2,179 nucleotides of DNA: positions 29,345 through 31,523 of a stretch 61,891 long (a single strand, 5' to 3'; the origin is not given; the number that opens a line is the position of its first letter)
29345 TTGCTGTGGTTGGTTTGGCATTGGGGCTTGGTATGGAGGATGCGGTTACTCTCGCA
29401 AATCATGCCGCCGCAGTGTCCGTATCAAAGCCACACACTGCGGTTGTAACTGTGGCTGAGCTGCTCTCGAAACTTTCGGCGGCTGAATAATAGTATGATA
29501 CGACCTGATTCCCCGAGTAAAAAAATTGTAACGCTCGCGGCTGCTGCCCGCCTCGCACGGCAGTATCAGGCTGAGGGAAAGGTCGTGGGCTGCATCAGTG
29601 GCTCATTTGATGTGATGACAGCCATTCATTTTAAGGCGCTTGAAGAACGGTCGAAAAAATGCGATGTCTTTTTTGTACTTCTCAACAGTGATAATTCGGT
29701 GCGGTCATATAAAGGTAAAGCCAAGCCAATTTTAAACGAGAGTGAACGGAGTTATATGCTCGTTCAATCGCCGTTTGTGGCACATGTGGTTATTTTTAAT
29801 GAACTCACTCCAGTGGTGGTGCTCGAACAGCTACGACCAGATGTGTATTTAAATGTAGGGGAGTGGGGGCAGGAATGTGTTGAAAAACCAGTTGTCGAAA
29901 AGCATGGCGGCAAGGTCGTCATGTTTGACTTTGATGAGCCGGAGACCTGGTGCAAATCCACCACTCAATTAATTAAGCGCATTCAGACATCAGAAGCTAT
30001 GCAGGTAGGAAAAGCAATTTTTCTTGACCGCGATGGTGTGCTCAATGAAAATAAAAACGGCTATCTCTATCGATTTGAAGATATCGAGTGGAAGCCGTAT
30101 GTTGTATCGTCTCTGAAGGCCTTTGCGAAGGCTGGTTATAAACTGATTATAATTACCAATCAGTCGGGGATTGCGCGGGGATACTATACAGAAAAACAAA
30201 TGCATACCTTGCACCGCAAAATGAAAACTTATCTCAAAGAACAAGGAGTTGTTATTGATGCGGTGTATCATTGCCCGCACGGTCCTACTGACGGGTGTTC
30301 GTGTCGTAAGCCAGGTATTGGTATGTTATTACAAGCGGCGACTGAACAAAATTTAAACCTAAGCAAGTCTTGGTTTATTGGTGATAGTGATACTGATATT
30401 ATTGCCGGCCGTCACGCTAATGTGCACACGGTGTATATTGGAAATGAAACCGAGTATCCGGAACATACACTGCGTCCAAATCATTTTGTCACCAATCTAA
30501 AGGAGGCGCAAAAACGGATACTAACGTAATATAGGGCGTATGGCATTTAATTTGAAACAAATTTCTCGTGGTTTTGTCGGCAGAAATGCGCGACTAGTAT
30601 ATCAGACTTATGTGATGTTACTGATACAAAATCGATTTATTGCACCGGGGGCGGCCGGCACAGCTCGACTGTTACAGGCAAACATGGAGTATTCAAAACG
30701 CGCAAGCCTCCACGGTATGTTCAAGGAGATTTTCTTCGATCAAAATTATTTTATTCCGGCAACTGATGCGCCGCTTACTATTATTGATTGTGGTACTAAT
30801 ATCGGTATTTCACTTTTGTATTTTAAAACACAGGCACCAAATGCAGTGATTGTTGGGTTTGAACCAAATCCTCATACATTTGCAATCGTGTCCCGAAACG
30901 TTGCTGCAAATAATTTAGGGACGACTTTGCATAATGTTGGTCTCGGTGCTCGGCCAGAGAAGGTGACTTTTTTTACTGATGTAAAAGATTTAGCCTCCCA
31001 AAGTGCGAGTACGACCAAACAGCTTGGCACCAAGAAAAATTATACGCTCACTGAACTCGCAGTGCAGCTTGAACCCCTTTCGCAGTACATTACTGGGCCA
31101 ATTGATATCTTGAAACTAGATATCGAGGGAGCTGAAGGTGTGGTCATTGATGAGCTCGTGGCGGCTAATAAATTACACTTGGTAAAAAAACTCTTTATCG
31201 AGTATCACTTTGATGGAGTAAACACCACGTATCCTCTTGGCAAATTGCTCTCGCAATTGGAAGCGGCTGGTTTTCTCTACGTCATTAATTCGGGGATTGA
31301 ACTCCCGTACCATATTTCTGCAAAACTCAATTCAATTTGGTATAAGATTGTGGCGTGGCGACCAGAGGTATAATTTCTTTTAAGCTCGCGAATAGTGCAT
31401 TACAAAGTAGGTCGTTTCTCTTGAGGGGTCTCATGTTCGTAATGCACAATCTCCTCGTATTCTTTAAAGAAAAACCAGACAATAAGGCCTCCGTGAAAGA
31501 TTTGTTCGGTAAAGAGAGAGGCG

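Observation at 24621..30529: Complete ADP-heptose pathway with a non-canonical fusion pattern plus GT9 heptosyltransferase, with no lipid A context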

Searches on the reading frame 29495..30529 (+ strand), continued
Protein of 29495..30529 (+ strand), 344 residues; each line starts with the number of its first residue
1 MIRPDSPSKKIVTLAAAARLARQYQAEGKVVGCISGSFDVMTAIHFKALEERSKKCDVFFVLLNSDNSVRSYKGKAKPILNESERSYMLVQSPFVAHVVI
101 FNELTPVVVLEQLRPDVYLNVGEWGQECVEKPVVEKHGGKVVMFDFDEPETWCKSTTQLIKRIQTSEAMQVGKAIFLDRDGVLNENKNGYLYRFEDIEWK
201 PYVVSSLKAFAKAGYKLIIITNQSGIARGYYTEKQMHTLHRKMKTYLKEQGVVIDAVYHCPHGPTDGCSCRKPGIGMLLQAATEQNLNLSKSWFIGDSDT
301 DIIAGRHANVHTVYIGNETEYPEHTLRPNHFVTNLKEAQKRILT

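Call 30: find_encoding_contigs(protein=P0013, flank=10000, max_places=2)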
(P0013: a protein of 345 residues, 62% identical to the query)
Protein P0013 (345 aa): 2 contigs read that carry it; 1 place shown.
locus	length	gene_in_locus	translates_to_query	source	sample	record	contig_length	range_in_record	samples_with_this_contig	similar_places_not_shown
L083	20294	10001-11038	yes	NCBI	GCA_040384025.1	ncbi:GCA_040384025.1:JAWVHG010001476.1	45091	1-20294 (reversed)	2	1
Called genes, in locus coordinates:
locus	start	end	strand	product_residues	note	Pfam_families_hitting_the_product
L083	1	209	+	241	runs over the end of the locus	PF00702:Hydrolase, PF13419:HAD_2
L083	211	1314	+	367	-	PF00534:Glycos_transf_1, PF13692:Glyco_trans_1_4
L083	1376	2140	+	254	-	PF00354:Pentaxin (weak), PF13385:Laminin_G_3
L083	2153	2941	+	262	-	PF05050:Methyltransf_21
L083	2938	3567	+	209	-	PF08241:Methyltransf_11, PF13847:Methyltransf_31 (faint)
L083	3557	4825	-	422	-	PF01943:Polysacc_synt, PF13440:Polysacc_synt_3 (weak)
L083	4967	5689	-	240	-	PF00293:NUDIX (weak)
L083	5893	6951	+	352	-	PF01075:Glyco_transf_9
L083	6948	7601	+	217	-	PF05711:TylF, PF13578:Methyltransf_24 (weak)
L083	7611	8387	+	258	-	PF13489:Methyltransf_23, PF13847:Methyltransf_31 (weak), PF08241:Methyltransf_11, PF08242:Methyltransf_12 (weak), PF13649:Methyltransf_25 (faint)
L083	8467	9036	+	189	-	PF13580:SIS_2, PF01380:SIS (faint)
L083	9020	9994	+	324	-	PF00294:PfkB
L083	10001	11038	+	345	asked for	PF01467:CTP_transf_like, PF00702:Hydrolase (weak), PF13419:HAD_2 (weak), PF08645:PNK3P, PF13242:Hydrolase_like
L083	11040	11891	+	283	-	PF05050:Methyltransf_21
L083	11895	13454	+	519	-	PF04138:GtrA_DPMS_TM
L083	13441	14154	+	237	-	PF13641:Glyco_tranf_2_3 (weak), PF00535:Glycos_transf_2, PF10111:Glyco_tranf_2_2 (weak)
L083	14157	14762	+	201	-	PF13489:Methyltransf_23, PF08241:Methyltransf_11, PF13649:Methyltransf_25 (faint)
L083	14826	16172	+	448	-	PF13579:Glyco_trans_4_4, PF00534:Glycos_transf_1, PF13692:Glyco_trans_1_4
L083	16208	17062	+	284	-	PF13469:Sulfotransfer_3, PF00685:Sulfotransfer_1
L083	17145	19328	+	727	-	PF04932:Wzy_C, PF13428:TPR_14 (faint), PF14559:TPR_19 (faint), PF23914:TPR_CcmH_CycH (faint), PF07719:TPR_2 (faint), PF13181:TPR_8 (faint), PF13424:TPR_12 (faint), PF00515:TPR_1 (faint)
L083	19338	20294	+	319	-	?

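Call 41: predict_structure(alignment_id=A3)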
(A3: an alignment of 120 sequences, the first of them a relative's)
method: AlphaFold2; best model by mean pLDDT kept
length: 344 residues; sequences in the alignment: 120
mean_pLDDT: 95.7   pTM: 0.82
mean pLDDT of the five models: 95.7, 95.4, 95.1, 95.1, 94.5
residues with pLDDT >= 90: 318; 70-90: 25; 50-70: 1; < 50: 0
segments of 3 or more residues with pLDDT < 50: none
pLDDT, mean of each block of 10 residues (from residue 1): 83 98 98 95 94 97 98 95 97 97 97 97 89 98 90 91 92 97 92 95 98 98 95 97 98 98 94 98 97 98 98 97 96 98 96
secondary structure, 60 per line:
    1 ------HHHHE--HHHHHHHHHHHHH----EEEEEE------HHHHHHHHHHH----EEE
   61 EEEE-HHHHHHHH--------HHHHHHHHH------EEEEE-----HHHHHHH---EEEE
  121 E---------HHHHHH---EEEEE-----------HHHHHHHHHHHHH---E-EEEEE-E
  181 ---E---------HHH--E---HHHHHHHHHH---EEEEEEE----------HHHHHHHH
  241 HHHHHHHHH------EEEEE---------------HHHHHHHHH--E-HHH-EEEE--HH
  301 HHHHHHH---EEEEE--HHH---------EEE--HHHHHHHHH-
elements in order: H7-10 H14-26 E31-36 H43-53 E58-64 H66-73 H82-90 E97-101 H107-113 E117-121 H131-136 E140-144 H156-168 E174-178 H203-212 E216-222 H233-249 E256-260 H276-284 E293-296 H299-307 E311-315 E330-332 H335-343

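Call 44: fold_search(model_id=the predicted structure, library=pdb)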
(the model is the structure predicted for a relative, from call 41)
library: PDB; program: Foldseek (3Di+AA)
matches with E <= 10: 1703; with E <= 0.001: 293
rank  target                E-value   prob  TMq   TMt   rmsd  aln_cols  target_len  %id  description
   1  3l8e_A                8.8e-16  1.00  0.47  0.86   2.4       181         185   33  Crystal Structure of apo form of D,D-heptose 1.7-bisphosphate phosphatase from E. Coli (released 2010-02-02)
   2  3l8e_B                1.2e-15  1.00  0.47  0.87   2.3       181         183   33  Crystal Structure of apo form of D,D-heptose 1.7-bisphosphate phosphatase from E. Coli (released 2010-02-02)
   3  2gmw_B                1.2e-15  1.00  0.45  0.83   3.0       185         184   32  Crystal Structure of D,D-heptose 1.7-bisphosphate phosphatase from E. Coli. (released 2007-04-10)
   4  2gmw_A                2.0e-15  1.00  0.48  0.88   2.4       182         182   33  Crystal Structure of D,D-heptose 1.7-bisphosphate phosphatase from E. Coli. (released 2007-04-10)
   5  3l8h_A                6.9e-14  1.00  0.45  0.84   2.7       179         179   31  Crystal Structure of D,D-heptose 1.7-bisphosphate phosphatase from B. bronchiseptica complexed with magnesium and phos (released 2010-02-02)
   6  2o2x                  1.8e-11  1.00  0.43  0.68   3.6       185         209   27  Crystal structure of a putative had-like phosphatase (mll2559) from mesorhizobium loti at 1.50 A resolution (released 2006-12-19)
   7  5xf2_B                2.6e-11  1.00  0.40  0.84   3.2       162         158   28  Crystal structure of SeMet-HldC from Burkholderia pseudomallei (released 2017-07-19)
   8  5xf2_E                3.3e-11  1.00  0.38  0.89   2.0       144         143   28  Crystal structure of SeMet-HldC from Burkholderia pseudomallei (released 2017-07-19)
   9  5xf2_A                5.8e-11  1.00  0.38  0.89   2.0       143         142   29  Crystal structure of SeMet-HldC from Burkholderia pseudomallei (released 2017-07-19)
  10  2fpr_A                6.1e-11  1.00  0.41  0.87   2.5       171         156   29  Crystal structure the N-terminal domain of E. coli HisB. Apo Mg model. (released 2006-09-05)
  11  2fps_B                8.5e-11  1.00  0.42  0.84   2.9       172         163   30  Crystal structure of the N-terminal domain of E.coli HisB- Apo Ca model. (released 2006-09-05)
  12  2fps_A                1.1e-10  1.00  0.41  0.86   2.6       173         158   29  Crystal structure of the N-terminal domain of E.coli HisB- Apo Ca model. (released 2006-09-05)
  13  2fpr_B                2.6e-10  1.00  0.41  0.83   2.9       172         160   29  Crystal structure the N-terminal domain of E. coli HisB. Apo Mg model. (released 2006-09-05)
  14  3ib6_C                4.0e-08  1.00  0.39  0.70   3.9       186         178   15  Crystal structure of an uncharacterized protein from Listeria monocytogenes serotype 4b (released 2009-07-28)
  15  3ib6_A                5.6e-08  1.00  0.40  0.72   3.9       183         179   14  Crystal structure of an uncharacterized protein from Listeria monocytogenes serotype 4b (released 2009-07-28)
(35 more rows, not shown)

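Call 71: find_encoding_contigs(protein=P0030, flank=8000, max_places=2)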
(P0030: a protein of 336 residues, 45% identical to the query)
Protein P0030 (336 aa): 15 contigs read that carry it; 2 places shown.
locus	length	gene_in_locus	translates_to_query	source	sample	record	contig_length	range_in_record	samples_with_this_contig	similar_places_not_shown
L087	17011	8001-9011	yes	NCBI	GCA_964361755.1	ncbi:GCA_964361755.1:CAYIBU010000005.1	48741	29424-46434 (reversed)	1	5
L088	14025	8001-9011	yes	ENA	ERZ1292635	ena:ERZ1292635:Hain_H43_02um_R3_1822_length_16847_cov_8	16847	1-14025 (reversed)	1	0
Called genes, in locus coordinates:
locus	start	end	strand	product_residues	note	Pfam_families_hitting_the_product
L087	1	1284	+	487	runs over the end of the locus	PF01943:Polysacc_synt, PF13440:Polysacc_synt_3, PF03023:MurJ, PF01554:MatE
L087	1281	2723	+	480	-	PF05159:Capsule_synth (weak)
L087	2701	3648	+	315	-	PF05219:DREV (weak), PF13489:Methyltransf_23, PF13847:Methyltransf_31, PF08241:Methyltransf_11, PF08242:Methyltransf_12, PF13649:Methyltransf_25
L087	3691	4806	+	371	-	PF13439:Glyco_transf_4, PF00534:Glycos_transf_1, PF13692:Glyco_trans_1_4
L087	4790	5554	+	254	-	PF05711:TylF, PF13578:Methyltransf_24 (weak)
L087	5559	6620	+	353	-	PF01075:Glyco_transf_9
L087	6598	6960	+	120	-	PF07883:Cupin_2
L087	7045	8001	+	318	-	PF00294:PfkB, PF08543:Phos_pyr_kin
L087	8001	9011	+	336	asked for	PF01467:CTP_transf_like, PF13419:HAD_2, PF08645:PNK3P, PF00702:Hydrolase, PF13242:Hydrolase_like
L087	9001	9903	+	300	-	PF01073:3Beta_HSD, PF01370:Epimerase, PF02719:Polysacc_synt_2 (weak), PF04321:RmlD_sub_bind, PF16363:GDP_Man_Dehyd, PF07993:NAD_binding_4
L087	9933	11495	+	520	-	-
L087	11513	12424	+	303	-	PF01073:3Beta_HSD, PF01370:Epimerase, PF02719:Polysacc_synt_2, PF04321:RmlD_sub_bind, PF13460:NAD_binding_10, PF16363:GDP_Man_Dehyd, PF07993:NAD_binding_4 (weak)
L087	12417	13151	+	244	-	PF00984:UDPG_MGDP_dh (faint)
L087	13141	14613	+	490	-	PF01943:Polysacc_synt, PF13440:Polysacc_synt_3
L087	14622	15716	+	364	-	PF02350:Epimerase_2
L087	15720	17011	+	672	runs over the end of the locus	PF13439:Glyco_transf_4, PF00534:Glycos_transf_1, PF13692:Glyco_trans_1_4 (weak), PF01522:Polysacc_deac_1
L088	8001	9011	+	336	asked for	PF01467:CTP_transf_like, PF13419:HAD_2, PF08645:PNK3P, PF00702:Hydrolase, PF13242:Hydrolase_like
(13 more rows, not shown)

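Call 72: find_encoding_contigs(protein=P0024, flank=8000, max_places=1)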
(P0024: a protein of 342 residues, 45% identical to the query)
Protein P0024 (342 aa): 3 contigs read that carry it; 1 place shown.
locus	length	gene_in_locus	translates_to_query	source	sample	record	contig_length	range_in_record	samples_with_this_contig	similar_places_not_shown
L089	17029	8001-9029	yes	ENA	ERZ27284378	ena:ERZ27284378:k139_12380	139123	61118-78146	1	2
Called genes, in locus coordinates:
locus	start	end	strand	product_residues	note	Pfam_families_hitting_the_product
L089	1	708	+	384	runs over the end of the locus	PF00534:Glycos_transf_1, PF13692:Glyco_trans_1_4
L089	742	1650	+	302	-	PF01073:3Beta_HSD (faint), PF01370:Epimerase, PF02719:Polysacc_synt_2 (faint), PF04321:RmlD_sub_bind, PF16363:GDP_Man_Dehyd (weak), PF07993:NAD_binding_4 (weak)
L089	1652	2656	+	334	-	PF00535:Glycos_transf_2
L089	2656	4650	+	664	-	-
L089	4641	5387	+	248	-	PF05050:Methyltransf_21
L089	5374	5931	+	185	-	PF13580:SIS_2, PF01380:SIS (weak)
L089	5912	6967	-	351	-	PF01075:Glyco_transf_9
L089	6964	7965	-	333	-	PF00294:PfkB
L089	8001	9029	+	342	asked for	PF01467:CTP_transf_like, PF13419:HAD_2, PF00702:Hydrolase (weak), PF08645:PNK3P, PF13242:Hydrolase_like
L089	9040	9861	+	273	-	PF01209:Ubie_methyltran, PF13489:Methyltransf_23, PF08241:Methyltransf_11, PF08242:Methyltransf_12, PF13649:Methyltransf_25, PF13847:Methyltransf_31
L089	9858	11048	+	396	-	PF00534:Glycos_transf_1, PF13692:Glyco_trans_1_4, PF13524:Glyco_trans_1_2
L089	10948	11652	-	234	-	PF13489:Methyltransf_23, PF13847:Methyltransf_31 (weak), PF08241:Methyltransf_11, PF13649:Methyltransf_25 (weak)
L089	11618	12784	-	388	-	PF00534:Glycos_transf_1, PF13692:Glyco_trans_1_4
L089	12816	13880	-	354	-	PF20706:GT4-conflict, PF00534:Glycos_transf_1, PF13692:Glyco_trans_1_4, PF13524:Glyco_trans_1_2 (weak)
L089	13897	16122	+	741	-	-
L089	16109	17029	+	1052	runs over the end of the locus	-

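Call 75: search_protein_families(library=ncbifam, proteins=[L087:9001-9903:+, L087:6598-6960:+, L087:5559-6620:+, L089:742-1650:+, L089:5912-6967:-], max_evalue=0.00001)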
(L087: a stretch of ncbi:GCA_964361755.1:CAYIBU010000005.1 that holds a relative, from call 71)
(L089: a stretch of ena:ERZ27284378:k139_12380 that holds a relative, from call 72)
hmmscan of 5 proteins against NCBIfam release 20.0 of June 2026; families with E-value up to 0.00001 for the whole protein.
L087:9001-9903:+ (300 aa): 22 families
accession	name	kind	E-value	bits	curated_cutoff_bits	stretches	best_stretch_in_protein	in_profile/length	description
TIGR02197.1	heptose_epim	equivalog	1.5e-92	310.2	274.6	1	6-299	1-311/316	ADP-glyceromanno-heptose 6-epimerase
NF008360.0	PRK11150.1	equivalog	9.1e-59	199.2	452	1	6-298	2-303/310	ADP-glyceromanno-heptose 6-epimerase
TIGR01179.1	galE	equivalog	1.3e-32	112.9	262.3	1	5-292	1-316/332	UDP-glucose 4-epimerase GalE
NF011728.1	PRK15181.1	equivalog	5.9e-25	88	760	1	3-298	15-334/348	Vi polysaccharide biosynthesis UDP-N-acetylglucosaminuronic acid C-4 epimerase TviC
TIGR01181.1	dTDP_gluc_dehyt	equivalog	8.2e-23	81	365.1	1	5-295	1-305/321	dTDP-glucose 4,6-dehydratase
TIGR04180.1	EDH_00030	hypoth_equivalog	8.3e-19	67.7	475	1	6-256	1-261/297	NAD-dependent 4,6-dehydratase LegB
TIGR03466.1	HpnA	hypoth_equivalog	1.8e-16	59.9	367.65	1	5-253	2-248/327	hopanoid-associated sugar epimerase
NF042422.1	oxyalk_red_OleD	equivalog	1.8e-13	50.5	580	1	5-233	2-226/329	2-alkyl-3-oxoalkanoate reductase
TIGR01746.1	Thioester-redct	subfamily_domain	6.3e-13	48.7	213.35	1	62-262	81-291/371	thioester reductase domain-containing protein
NF043036.1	ErythonDh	equivalog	7.1e-11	41.9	325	1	5-148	2-157/321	D-erythronate dehydrogenase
NF042423.1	oxyalk_red_Shew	equivalog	1.9e-10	40.3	580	1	4-222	9-221/331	2-alkyl-3-oxoalkanoate reductase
NF005539.0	PRK07201.1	equivalog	2e-10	40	549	1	6-123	3-130/657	SDR family oxidoreductase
TIGR01214.1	rmlD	equivalog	2.7e-10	39.8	224.05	1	5-252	1-227/285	dTDP-4-dehydrorhamnose reductase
NF007956.0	PRK10675.1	subfamily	1.4e-09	37.6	394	1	5-252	2-281/338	UDP-glucose 4-epimerase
NF008872.0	PRK11908.1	equivalog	2.3e-09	36.8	294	1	4-251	2-271/349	bifunctional UDP-4-keto-pentose/UDP-xylose synthase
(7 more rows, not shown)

L087:6598-6960:+ (120 aa): 0 families

L087:5559-6620:+ (353 aa): 6 families
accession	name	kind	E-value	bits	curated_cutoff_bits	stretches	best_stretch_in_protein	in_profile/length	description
TIGR02195.1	heptsyl_trn_II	equivalog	2e-32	112.7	134.6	1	7-345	1-338/339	lipopolysaccharide heptosyltransferase II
TIGR02193.1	heptsyl_trn_I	equivalog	2.6e-27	95.9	185.3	1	7-342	1-317/320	lipopolysaccharide heptosyltransferase I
TIGR02201.1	heptsyl_trn_III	equivalog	3.6e-26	92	170.2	1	8-303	2-303/344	putative lipopolysaccharide heptosyltransferase III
NF008162.0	PRK10916.1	equivalog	3.4e-23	82.4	569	1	7-347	2-345/348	ADP-heptose--LPS heptosyltransferase RfaF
NF007742.0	PRK10422.1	equivalog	3.1e-21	75.6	467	1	5-347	5-345/352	lipopolysaccharide core heptosyltransferase RfaQ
NF008204.0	PRK10964.1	equivalog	2.3e-12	46.7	437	1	7-304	2-297/322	lipopolysaccharide heptosyltransferase RfaC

L089:742-1650:+ (302 aa): 7 families
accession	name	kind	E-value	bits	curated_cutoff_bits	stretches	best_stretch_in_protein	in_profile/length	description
TIGR01214.1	rmlD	equivalog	4.5e-38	131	224.05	1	8-298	1-282/285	dTDP-4-dehydrorhamnose reductase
NF007440.0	PRK09987.1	equivalog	6.6e-15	55.2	308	1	8-294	2-286/299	dTDP-4-dehydrorhamnose reductase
TIGR01181.1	dTDP_gluc_dehyt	equivalog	1.7e-10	40.5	365.1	1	41-153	56-162/321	dTDP-glucose 4,6-dehydratase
TIGR01179.1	galE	equivalog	4.1e-09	35.7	262.3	0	41-156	53-159/332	UDP-glucose 4-epimerase GalE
TIGR02197.1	heptose_epim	equivalog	1.3e-06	27.8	274.6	0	9-157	1-153/316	ADP-glyceromanno-heptose 6-epimerase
NF042422.1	oxyalk_red_OleD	equivalog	2.7e-06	27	580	1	8-161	2-158/329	2-alkyl-3-oxoalkanoate reductase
NF042423.1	oxyalk_red_Shew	equivalog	4.3e-06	26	580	0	5-160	7-163/331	2-alkyl-3-oxoalkanoate reductase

L089:5912-6967:- (351 aa): 5 families
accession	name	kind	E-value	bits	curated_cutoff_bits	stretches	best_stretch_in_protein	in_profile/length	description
TIGR02195.1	heptsyl_trn_II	equivalog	4.9e-30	104.8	134.6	1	2-349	1-336/339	lipopolysaccharide heptosyltransferase II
TIGR02201.1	heptsyl_trn_III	equivalog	2.1e-22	79.6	170.2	1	2-306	1-301/344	putative lipopolysaccharide heptosyltransferase III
NF008162.0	PRK10916.1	equivalog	5.1e-22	78.5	569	1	1-350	1-342/348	ADP-heptose--LPS heptosyltransferase RfaF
NF007742.0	PRK10422.1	equivalog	6.9e-19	67.9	467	1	2-309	7-306/352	lipopolysaccharide core heptosyltransferase RfaQ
TIGR02193.1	heptsyl_trn_I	equivalog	1.8e-18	66.9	185.3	1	184-350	180-319/320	lipopolysaccharide heptosyltransferase I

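Call 79: find_encoding_contigs(protein=P0020, flank=8000, max_places=1)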
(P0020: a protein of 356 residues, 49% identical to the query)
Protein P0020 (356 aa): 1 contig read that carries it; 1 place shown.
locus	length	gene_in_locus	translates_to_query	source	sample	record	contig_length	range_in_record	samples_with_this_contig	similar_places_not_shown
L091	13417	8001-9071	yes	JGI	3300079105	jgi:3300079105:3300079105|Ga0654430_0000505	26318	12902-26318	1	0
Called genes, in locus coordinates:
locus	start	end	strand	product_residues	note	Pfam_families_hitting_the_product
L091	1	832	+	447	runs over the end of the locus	PF02826:2-Hacid_dh_C (faint), PF03721:UDPG_MGDP_dh_N, PF03446:NAD_binding_2 (faint), PF00984:UDPG_MGDP_dh, PF03720:UDPG_MGDP_dh_C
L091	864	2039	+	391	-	-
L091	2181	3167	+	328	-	PF03102:NeuB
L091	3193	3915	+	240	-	PF02348:CTP_transf_3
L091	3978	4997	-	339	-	-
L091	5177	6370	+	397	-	PF01075:Glyco_transf_9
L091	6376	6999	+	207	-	PF01380:SIS (faint), PF13580:SIS_2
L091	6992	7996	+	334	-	PF00294:PfkB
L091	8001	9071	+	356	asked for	PF08645:PNK3P, PF00702:Hydrolase (weak), PF13419:HAD_2 (weak), PF13242:Hydrolase_like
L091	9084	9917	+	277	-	PF05575:V_cholerae_RfbT (weak), PF05050:Methyltransf_21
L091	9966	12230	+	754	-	PF04932:Wzy_C, PF13428:TPR_14 (faint), PF12895:ANAPC3 (faint), PF13181:TPR_8 (faint), PF14559:TPR_19 (faint), PF14561:TPR_20 (faint), PF07719:TPR_2 (faint)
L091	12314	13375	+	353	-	PF01565:FAD_binding_4, PF02873:MurB_C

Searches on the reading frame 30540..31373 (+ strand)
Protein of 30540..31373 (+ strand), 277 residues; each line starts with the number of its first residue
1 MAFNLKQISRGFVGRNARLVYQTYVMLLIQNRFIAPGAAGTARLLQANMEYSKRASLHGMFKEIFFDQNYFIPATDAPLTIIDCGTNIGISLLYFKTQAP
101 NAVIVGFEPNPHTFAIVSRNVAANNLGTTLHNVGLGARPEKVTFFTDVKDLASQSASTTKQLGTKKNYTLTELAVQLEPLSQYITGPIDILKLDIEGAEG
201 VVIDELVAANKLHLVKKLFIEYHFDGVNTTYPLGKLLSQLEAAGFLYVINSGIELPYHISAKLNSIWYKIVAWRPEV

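Call 3: search_protein_families(library=pfam, proteins=[window:30540-31373:+], max_evalue=0.01)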
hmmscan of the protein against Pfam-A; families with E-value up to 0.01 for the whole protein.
window:30540-31373:+ (277 aa): 1 family
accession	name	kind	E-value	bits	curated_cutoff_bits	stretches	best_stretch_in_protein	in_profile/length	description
PF05050.19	Methyltransf_21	-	5.7e-13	49.8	22.7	1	83-247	1-173/173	Methyltransferase FkbM domain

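Call 4: search_protein_families(library=ncbifam, proteins=[window:30540-31373:+], max_evalue=0.01)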
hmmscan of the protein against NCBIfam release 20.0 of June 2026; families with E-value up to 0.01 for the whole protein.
window:30540-31373:+ (277 aa): 1 family
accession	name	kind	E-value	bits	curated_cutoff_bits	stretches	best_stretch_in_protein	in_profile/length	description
TIGR01444.1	fkbM_fam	subfamily_domain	5.1e-23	82.1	37.7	1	80-223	1-143/143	FkbM family methyltransferase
